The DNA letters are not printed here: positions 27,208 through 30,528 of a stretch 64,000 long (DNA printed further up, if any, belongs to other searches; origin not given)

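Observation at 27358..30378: Tandem-duplicated, single-chain PilB/GspE secretion ATPase (1006 aa) with no other pilus or secretion genes nearby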

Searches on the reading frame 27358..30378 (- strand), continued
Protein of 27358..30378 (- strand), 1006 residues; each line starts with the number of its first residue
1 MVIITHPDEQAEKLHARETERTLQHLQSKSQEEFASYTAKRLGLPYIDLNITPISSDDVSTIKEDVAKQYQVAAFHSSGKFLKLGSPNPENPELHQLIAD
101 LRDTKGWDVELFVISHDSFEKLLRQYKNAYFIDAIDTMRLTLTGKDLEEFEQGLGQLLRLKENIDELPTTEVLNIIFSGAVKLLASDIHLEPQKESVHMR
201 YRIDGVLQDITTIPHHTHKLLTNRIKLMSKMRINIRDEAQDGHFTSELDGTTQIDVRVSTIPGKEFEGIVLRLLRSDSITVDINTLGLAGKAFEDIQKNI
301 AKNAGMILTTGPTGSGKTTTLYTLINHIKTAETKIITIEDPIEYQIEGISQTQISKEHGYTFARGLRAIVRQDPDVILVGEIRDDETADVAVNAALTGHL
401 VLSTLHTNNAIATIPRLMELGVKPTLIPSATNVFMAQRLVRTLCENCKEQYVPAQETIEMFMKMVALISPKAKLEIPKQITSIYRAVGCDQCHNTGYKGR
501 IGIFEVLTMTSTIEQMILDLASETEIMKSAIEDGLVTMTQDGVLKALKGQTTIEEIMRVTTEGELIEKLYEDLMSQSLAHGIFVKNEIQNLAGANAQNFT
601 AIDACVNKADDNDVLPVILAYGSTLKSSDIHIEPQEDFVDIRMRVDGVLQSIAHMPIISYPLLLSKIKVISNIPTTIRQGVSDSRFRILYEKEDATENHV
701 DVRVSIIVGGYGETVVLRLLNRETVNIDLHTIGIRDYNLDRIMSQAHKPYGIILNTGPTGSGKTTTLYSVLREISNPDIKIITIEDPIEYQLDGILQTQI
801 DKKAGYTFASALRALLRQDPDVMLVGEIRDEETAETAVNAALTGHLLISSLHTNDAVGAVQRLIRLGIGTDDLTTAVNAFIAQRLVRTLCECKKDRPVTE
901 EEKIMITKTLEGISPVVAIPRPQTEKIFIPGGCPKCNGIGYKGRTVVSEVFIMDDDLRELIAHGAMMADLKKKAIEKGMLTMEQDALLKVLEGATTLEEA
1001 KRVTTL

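Call 34: search_protein_representatives(protein=window:27358-30378:-)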
Query: 1006 residues. Proteins with E-value up to 0.001 (for the whole library): 54943; up to 1e-10: 35231; up to 1e-30: 15160. The best 150 are listed.
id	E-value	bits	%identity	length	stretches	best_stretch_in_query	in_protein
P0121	0.0e+00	1019.6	47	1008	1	15-1004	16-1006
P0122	4.4e-292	988.2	49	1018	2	18-894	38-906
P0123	7.3e-256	868.3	44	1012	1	23-1003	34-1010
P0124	1.2e-246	837.9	45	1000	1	18-1003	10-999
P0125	8.3e-232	788.7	43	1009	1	30-1003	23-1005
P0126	1.1e-229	781.6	41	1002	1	12-1004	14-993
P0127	1.6e-221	754.6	41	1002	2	23-889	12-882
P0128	1.1e-220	751.9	43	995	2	24-560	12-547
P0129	3.9e-217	740.2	39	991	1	22-1004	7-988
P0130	3.4e-215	733.7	42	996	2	25-590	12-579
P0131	2.5e-214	730.8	42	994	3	147-560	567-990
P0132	5.8e-214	729.7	40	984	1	20-995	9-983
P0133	2.5e-204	697.8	52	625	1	120-742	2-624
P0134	2.5e-198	677.9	40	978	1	22-996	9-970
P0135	4.5e-163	561.3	41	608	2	397-892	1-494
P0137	2.6e-147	509.1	45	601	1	14-575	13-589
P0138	4.9e-147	508.2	37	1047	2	169-563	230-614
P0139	9.1e-147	507.3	44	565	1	24-562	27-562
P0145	7.4e-140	484.4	44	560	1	15-560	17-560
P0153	2.8e-134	466.0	48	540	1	542-1004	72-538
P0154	3.2e-134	465.8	44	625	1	29-560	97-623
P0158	4.6e-131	455.3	43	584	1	21-560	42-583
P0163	3.2e-128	445.9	41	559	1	17-559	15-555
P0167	2.6e-126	439.6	43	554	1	16-559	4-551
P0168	6.2e-126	438.4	42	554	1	21-560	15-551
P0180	3.0e-121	422.8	40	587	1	8-560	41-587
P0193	1.5e-118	413.9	41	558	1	23-564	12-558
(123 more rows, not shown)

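Call 45: list_cluster_members(proteins=[P0121, P0123, P0124, P0126, P0128, P0129, P0131, P0134, P0138, P0193])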
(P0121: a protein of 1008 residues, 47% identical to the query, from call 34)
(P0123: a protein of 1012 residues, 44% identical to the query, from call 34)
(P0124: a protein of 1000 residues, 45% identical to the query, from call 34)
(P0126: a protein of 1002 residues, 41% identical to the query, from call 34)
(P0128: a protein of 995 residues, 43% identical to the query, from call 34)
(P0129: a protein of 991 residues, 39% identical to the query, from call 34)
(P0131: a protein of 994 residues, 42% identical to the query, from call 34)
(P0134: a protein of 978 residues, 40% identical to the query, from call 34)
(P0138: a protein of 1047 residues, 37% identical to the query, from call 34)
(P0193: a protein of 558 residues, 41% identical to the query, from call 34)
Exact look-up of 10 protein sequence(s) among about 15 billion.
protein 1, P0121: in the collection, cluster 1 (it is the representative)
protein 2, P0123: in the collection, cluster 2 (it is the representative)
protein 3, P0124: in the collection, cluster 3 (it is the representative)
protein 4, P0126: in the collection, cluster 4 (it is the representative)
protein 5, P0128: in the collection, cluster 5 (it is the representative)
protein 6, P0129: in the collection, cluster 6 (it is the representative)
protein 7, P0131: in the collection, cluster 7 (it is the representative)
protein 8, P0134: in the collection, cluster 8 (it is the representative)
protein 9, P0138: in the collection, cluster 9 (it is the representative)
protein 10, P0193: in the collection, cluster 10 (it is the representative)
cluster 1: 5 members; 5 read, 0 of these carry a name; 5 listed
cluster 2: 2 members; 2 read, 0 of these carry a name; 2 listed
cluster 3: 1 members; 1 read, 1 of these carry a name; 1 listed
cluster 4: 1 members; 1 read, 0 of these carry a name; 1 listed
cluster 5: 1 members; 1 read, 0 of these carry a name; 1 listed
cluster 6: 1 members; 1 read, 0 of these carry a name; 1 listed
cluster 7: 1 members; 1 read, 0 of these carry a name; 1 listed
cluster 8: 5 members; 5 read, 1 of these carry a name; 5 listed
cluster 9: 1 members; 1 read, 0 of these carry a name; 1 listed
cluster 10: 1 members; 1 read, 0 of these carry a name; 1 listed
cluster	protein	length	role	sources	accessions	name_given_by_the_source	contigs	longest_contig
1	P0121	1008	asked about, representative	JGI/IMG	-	-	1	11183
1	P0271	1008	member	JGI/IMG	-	-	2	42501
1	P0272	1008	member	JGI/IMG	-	-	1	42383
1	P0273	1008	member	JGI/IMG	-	-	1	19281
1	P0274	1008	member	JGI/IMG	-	-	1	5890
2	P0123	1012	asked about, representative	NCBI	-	-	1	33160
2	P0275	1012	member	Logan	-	-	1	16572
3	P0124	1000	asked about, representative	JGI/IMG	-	type II secretory ATPase GspE/PulE/Tfp pilus assembly ATPase PilB-like protein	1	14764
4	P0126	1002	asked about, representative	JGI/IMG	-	-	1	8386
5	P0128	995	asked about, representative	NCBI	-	-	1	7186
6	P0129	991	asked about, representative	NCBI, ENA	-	-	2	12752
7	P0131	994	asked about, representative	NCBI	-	-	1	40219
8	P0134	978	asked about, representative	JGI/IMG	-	-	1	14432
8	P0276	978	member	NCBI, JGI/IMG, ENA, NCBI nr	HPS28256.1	MAG TPA: ATPase, T2SS/T4P/T4SS family [Candidatus Paceibacterota bacterium] | ATPase, T2SS/T4P/T4SS family [Candidatus Paceibacterota bacterium]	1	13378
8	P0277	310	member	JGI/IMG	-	-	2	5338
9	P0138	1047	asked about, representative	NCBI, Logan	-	-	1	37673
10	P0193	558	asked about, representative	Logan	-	-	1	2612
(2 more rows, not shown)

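Call 52: predict_structure(alignment_id=A1)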
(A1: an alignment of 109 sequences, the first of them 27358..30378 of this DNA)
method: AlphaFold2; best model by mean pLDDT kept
length: 1006 residues; sequences in the alignment: 109
mean_pLDDT: 80.8   pTM: 0.47
mean pLDDT of the five models: 80.8, 78.5, 75.7, 75.0, 73.2
residues with pLDDT >= 90: 195; 70-90: 656; 50-70: 121; < 50: 34
segments of 3 or more residues with pLDDT < 50: 1-12, 130-134, 140-143, 573-579
pLDDT, mean of each block of 10 residues (from residue 1): 39 59 74 83 84 71 84 86 90 84 83 89 67 49 55 65 71 82 84 84 80 83 85 81 74 78 84 76 82 90 89 82 86 84 73 76 86 88 89 92 90 92 90 92 88 73 77 81 79 78 91 86 82 88 91 83 65 45 81 82 86 88 85 90 79 88 85 64 76 66 79 85 60 88 91 86 83 79 68 62 68 75 85 87 90 88 90 91 90 87 87 84 81 76 87 91 89 92 92 89 81
secondary structure, 60 per line:
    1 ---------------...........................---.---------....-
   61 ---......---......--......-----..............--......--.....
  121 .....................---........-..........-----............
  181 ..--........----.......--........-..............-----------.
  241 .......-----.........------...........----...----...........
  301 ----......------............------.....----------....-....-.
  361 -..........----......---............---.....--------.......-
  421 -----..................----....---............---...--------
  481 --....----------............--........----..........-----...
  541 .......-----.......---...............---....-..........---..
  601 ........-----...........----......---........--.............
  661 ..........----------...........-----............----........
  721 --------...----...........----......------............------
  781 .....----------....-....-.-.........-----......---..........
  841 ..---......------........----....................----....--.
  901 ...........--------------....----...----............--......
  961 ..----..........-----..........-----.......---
elements in order (helices of 4 or more, strands of 3 or more residues): H16-42 H56-59 H64-69 E73-78 E81-86 H92-105 E108-113 H116-141 H145-152 H154-163 H169-182 E185-192 E197-203 E206-213 H215-228 E240-247 E253-261 E268-275 H290-300 E305-310 H317-328 E335-339 E350-353 H362-371 E376-381 H385-396 E400-404 H413-419 H426-430 E431-443 E448-451 H455-466 E483-486 E497-508 H511-518 H523-532 H538-547 H553-559 H563-577 E581-584 H586-595 H599-608 H614-624 E629-634 E638-645 E648-656 H657-670 E681-691 E697-708 E713-720 H736-746 E751-756 H763-774 E781-785 E796-799 H808-816 E822-827 H831-842 E846-851 H858-865 H870-876 E877-889 E894-897 H900-911 E926-929 E941-952 H955-962 H967-976 H982-991 H997-1003

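Call 55: find_encoding_contigs(protein=P0131, flank=10000, max_places=1)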
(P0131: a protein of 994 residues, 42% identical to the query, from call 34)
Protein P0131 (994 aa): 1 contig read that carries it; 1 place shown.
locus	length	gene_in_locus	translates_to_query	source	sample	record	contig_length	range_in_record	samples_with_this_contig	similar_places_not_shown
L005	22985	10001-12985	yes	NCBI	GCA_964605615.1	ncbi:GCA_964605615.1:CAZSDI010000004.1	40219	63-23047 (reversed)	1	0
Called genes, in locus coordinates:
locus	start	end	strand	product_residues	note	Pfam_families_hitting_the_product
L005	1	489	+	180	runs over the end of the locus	PF07705:CARDB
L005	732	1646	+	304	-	PF13191:AAA_16 (weak), PF23569:NBD_SMAX1, PF05621:TniB (faint), PF13173:AAA_14 (faint), PF13401:AAA_22 (weak), PF00004:AAA, PF17871:AAA_lid_9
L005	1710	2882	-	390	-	-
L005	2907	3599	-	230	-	-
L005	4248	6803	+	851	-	PF20720:nSTAND3 (faint), PF17871:AAA_lid_9, PF00004:AAA, PF07724:AAA_2, PF07728:AAA_5, PF10431:ClpB_D2-small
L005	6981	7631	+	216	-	PF07690:MFS_1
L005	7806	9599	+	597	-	PF14716:HHH_8, PF14520:HHH_5 (weak), PF14792:DNA_pol_B_palm (weak), PF14791:DNA_pol_B_thumb, PF02811:PHP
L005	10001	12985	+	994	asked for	PF00437:T2SSE, PF25199:nSTAND_NTPase5 (faint), PF00004:AAA (faint), PF13173:AAA_14 (faint), PF13401:AAA_22 (faint), PF13604:AAA_30 (faint), PF20720:nSTAND3 (faint), PF00437:T2SSE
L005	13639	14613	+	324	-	PF05496:RuvB_N, PF00004:AAA, PF07728:AAA_5 (weak), PF17864:AAA_lid_4, PF05491:WHD_RuvB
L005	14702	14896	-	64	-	-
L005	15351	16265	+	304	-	PF02899:Phage_int_SAM_1, PF13102:Phage_int_SAM_5, PF13495:Phage_int_SAM_4, PF00589:Phage_integrase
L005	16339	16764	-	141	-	-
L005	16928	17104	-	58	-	-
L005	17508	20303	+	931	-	PF00133:tRNA-synt_1, PF01406:tRNA-synt_1e (faint), PF09334:tRNA-synt_1g, PF13603:tRNA-synt_1_2, PF00133:tRNA-synt_1, PF08264:Anticodon_1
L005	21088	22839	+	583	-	-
